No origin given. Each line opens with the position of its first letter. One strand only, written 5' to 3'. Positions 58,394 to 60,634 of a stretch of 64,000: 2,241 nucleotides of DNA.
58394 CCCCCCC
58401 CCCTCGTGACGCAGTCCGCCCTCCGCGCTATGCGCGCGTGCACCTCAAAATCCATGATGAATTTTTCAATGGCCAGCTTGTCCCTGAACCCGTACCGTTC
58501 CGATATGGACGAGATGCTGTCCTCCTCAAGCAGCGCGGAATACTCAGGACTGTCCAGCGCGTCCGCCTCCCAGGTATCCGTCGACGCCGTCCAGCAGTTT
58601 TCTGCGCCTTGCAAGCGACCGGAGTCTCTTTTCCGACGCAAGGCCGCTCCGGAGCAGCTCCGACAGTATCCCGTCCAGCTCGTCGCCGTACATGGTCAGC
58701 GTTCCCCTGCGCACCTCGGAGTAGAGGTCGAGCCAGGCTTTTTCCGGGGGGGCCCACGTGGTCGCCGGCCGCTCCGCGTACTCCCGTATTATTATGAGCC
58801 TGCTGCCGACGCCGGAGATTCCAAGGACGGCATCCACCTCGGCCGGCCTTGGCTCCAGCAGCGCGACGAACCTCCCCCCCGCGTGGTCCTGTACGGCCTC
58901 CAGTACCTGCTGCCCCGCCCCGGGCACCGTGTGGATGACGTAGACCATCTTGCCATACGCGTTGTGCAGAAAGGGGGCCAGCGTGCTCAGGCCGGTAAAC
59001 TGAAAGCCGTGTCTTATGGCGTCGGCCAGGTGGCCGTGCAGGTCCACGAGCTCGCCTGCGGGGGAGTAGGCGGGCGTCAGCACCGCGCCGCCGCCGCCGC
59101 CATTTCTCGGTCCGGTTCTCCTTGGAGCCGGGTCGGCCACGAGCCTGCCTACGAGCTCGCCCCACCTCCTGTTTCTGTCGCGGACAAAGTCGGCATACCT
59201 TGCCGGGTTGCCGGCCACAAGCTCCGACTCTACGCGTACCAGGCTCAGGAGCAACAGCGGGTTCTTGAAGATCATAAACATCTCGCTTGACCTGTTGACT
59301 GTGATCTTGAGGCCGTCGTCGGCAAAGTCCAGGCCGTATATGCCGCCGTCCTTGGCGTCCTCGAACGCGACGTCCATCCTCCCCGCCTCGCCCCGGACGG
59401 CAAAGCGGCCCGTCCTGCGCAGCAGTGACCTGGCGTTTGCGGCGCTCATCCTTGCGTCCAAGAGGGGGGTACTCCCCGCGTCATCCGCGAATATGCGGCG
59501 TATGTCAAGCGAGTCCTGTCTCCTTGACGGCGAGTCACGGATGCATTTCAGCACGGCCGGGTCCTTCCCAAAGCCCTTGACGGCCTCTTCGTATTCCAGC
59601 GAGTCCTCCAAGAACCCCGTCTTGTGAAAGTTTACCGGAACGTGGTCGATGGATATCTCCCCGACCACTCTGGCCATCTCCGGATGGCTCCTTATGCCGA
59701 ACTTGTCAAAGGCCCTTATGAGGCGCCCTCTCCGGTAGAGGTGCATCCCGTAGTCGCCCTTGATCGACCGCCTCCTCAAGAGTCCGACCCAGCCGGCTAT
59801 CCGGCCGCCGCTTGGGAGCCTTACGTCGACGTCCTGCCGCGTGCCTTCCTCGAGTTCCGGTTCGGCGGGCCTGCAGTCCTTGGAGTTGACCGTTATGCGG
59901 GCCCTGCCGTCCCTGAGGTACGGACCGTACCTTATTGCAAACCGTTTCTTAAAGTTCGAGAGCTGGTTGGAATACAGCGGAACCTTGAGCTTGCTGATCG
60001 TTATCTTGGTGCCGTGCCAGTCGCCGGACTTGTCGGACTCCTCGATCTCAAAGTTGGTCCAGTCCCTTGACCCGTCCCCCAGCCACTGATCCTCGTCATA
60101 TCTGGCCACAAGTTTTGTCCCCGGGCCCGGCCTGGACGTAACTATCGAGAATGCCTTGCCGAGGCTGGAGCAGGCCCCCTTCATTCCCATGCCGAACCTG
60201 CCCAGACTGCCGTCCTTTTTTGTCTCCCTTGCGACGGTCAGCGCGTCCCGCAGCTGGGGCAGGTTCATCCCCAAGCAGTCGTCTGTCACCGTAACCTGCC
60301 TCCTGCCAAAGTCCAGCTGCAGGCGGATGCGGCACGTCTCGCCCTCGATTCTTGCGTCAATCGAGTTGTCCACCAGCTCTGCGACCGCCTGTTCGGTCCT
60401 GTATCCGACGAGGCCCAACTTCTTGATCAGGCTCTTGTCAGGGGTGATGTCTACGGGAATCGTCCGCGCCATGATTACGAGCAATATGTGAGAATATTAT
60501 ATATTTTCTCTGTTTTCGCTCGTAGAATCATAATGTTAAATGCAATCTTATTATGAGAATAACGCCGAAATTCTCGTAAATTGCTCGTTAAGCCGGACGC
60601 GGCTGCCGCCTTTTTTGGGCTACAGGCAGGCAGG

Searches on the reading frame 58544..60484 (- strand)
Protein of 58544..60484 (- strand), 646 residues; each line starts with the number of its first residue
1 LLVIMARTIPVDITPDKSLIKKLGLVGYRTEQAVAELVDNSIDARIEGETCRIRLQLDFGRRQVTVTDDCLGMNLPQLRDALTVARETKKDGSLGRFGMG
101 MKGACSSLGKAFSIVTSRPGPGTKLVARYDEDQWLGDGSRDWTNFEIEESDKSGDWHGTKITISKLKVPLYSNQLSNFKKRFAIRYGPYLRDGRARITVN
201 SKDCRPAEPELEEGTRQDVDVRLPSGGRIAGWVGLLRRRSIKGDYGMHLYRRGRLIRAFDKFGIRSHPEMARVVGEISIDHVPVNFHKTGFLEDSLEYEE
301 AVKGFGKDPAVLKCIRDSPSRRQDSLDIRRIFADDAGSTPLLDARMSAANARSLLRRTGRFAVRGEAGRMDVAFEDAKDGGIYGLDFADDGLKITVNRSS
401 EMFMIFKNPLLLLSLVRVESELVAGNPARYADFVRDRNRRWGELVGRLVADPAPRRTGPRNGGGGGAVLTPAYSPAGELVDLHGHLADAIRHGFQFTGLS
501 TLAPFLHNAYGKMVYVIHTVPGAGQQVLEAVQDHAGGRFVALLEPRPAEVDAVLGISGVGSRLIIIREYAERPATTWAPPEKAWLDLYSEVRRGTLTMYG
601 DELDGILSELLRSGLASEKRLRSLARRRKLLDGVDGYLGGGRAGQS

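Call 15: search_protein_families(library=ncbifam, proteins=[window:58544-60484:-], max_evalue=0.001)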
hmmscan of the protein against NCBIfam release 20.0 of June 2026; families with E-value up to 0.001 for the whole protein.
window:58544-60484:- (646 aa): 4 families
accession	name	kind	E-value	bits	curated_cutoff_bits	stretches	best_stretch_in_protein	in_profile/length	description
NF041932.1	MzaB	equivalog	9.9e-10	37.4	850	1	20-144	2-126/480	MZA anti-phage system associated ATPase MzaB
NF050001.1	restrict_BbrUII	equivalog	6.9e-07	28.2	550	1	20-203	10-202/659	BbrUII/HgiDII family restriction enzyme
NF047352.1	P_loop_sacsin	domain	0.00012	22.5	50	1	32-111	2-76/80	sacsin N-terminal ATP-binding-like domain-containing protein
NF000951.0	PRK00095.2-1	equivalog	0.00028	19.7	391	1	33-84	28-75/559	DNA mismatch repair endonuclease MutL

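Call 88: search_protein_families(library=pfam, proteins=[window:58544-60484:-], max_evalue=0.001)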
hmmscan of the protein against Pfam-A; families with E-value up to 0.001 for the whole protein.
window:58544-60484:- (646 aa): 3 families
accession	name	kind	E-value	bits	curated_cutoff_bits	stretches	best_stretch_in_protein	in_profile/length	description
PF13589.12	HATPase_c_3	-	2.5e-16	60.4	25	1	28-126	1-102/137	Histidine kinase-, DNA gyrase B-, and HSP90-like ATPase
PF02518.31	HATPase_c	-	2.8e-08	34.6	26.4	1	30-130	6-108/111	Histidine kinase-, DNA gyrase B-, and HSP90-like ATPase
PF17942.8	Morc6_S5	-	0.00073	20.1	26.2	0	233-295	60-122/139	Morc6 ribosomal protein S5 domain 2-like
